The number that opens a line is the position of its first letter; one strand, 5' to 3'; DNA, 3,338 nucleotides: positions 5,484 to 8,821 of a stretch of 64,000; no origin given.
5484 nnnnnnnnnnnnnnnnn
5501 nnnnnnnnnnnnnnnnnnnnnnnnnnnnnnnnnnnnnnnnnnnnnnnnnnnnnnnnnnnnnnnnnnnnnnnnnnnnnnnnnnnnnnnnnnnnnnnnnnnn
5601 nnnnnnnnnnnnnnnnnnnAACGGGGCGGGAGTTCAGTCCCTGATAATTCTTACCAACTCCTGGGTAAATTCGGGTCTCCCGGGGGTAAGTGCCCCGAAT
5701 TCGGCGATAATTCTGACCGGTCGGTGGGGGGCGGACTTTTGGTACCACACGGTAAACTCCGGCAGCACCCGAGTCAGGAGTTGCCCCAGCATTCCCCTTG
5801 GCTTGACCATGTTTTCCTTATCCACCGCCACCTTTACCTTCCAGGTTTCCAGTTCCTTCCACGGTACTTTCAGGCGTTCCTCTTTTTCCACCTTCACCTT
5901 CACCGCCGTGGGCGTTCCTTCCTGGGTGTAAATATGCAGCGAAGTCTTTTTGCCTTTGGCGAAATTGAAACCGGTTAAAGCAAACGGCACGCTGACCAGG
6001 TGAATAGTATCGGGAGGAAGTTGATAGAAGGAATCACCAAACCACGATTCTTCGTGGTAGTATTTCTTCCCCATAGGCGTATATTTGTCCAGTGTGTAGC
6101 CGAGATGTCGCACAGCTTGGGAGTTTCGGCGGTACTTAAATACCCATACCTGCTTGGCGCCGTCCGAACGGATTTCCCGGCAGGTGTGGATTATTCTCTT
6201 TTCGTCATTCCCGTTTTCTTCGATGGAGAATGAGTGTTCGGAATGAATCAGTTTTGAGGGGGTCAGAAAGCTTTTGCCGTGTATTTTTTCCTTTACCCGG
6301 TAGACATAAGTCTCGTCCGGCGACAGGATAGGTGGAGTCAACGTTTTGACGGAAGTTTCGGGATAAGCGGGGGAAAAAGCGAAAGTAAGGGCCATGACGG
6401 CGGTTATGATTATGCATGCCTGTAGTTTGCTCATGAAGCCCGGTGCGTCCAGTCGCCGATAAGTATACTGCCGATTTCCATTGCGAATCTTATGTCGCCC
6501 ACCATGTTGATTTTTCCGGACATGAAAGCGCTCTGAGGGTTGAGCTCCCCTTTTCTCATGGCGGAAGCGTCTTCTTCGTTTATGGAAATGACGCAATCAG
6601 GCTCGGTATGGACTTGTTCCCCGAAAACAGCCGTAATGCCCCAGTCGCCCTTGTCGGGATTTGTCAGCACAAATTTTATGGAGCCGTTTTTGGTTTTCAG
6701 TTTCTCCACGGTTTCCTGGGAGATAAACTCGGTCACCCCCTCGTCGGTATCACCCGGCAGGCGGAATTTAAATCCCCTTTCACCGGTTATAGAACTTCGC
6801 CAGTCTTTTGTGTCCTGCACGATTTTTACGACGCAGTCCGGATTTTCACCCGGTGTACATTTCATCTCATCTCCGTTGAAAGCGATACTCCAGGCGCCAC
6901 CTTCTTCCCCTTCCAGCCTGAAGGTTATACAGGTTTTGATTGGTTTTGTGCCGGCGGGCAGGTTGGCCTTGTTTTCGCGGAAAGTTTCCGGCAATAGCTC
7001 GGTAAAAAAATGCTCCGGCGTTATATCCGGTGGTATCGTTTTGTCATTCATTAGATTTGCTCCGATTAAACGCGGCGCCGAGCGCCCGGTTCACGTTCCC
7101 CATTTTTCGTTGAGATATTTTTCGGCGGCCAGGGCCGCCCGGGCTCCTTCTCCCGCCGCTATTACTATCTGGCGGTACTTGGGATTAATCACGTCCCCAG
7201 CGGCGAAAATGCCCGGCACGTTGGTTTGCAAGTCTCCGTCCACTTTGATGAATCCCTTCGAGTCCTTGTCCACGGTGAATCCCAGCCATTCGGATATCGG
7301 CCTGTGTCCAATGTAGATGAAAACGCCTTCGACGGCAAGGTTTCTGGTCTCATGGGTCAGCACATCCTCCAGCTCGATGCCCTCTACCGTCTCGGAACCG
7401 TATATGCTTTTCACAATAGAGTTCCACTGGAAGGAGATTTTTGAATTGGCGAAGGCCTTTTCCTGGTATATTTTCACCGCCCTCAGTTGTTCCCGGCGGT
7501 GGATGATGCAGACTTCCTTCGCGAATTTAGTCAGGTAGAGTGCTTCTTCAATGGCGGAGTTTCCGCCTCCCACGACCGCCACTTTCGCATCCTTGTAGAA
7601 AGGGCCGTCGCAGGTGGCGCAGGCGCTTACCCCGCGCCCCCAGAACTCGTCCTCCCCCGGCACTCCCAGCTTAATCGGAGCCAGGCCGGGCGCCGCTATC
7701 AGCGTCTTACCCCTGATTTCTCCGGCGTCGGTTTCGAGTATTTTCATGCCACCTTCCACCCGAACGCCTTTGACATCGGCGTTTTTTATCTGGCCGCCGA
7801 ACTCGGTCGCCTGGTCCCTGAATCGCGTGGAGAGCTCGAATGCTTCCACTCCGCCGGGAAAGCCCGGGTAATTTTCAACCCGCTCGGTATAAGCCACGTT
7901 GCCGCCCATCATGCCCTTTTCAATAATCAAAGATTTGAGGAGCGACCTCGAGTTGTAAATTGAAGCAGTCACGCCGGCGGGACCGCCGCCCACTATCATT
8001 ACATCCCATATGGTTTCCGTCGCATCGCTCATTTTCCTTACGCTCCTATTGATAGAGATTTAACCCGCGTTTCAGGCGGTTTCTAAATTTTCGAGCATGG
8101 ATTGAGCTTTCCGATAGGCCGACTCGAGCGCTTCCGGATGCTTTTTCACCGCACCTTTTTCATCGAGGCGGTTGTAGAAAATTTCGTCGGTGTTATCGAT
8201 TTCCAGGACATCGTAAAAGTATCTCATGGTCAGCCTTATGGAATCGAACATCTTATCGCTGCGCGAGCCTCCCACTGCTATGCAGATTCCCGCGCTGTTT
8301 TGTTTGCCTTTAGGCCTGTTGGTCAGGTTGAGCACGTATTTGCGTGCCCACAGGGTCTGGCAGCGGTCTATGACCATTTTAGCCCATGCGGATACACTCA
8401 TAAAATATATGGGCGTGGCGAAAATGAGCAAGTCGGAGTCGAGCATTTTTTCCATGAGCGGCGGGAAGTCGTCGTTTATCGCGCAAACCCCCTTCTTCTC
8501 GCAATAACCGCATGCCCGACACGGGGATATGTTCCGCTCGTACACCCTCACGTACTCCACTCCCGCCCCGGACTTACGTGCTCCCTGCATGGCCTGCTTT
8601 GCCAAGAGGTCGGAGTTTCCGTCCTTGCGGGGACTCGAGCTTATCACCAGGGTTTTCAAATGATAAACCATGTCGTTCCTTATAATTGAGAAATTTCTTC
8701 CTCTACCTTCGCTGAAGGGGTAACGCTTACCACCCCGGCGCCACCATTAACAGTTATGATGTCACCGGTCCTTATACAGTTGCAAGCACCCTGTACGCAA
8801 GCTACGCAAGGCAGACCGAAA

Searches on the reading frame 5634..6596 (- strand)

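Call 97: search_protein_families(library=pfam, proteins=[window:5634-6596:-], max_evalue=0.00001)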
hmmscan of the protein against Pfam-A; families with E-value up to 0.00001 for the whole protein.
window:5634-6596:- (320 aa): 1 family
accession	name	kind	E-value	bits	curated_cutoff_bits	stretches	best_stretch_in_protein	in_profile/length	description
PF11306.15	DUF3108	-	3.2e-08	34.1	26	1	170-299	84-198/209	Protein of unknown function (DUF3108)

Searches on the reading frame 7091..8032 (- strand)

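Call 97: search_protein_families(library=pfam, proteins=[window:7091-8032:-], max_evalue=0.00001)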
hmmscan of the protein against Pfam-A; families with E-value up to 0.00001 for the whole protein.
window:7091-8032:- (313 aa): 5 families
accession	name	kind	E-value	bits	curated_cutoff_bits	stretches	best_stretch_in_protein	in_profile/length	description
PF07992.20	Pyr_redox_2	-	2e-48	165.8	26.1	1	10-296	2-291/291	Pyridine nucleotide-disulphide oxidoreductase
PF13738.12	Pyr_redox_3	-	1.4e-21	77.5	30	1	84-279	101-305/305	Pyridine nucleotide-disulphide oxidoreductase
PF00070.33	Pyr_redox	-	8.9e-15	55.4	22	1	150-223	1-81/82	Pyridine nucleotide-disulphide oxidoreductase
PF13450.12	NAD_binding_8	-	1.4e-07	32.1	21.9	0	13-65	1-52/68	NAD(P)-binding Rossmann-like domain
PF01946.23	Thi4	-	6.4e-06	26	26.2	0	9-42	18-52/235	Thi4 family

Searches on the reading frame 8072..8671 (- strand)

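Call 97: search_protein_families(library=pfam, proteins=[window:8072-8671:-], max_evalue=0.00001)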
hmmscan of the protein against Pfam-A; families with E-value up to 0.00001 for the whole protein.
window:8072-8671:- (199 aa): 2 families
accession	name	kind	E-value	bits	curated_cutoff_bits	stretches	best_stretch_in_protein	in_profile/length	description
PF03358.20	FMN_red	-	4.4e-22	78.7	24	1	6-116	2-112/152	NADPH-dependent FMN reductase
PF02525.22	Flavodoxin_2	-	1.2e-14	54.9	27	1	6-188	2-193/198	Flavodoxin-like fold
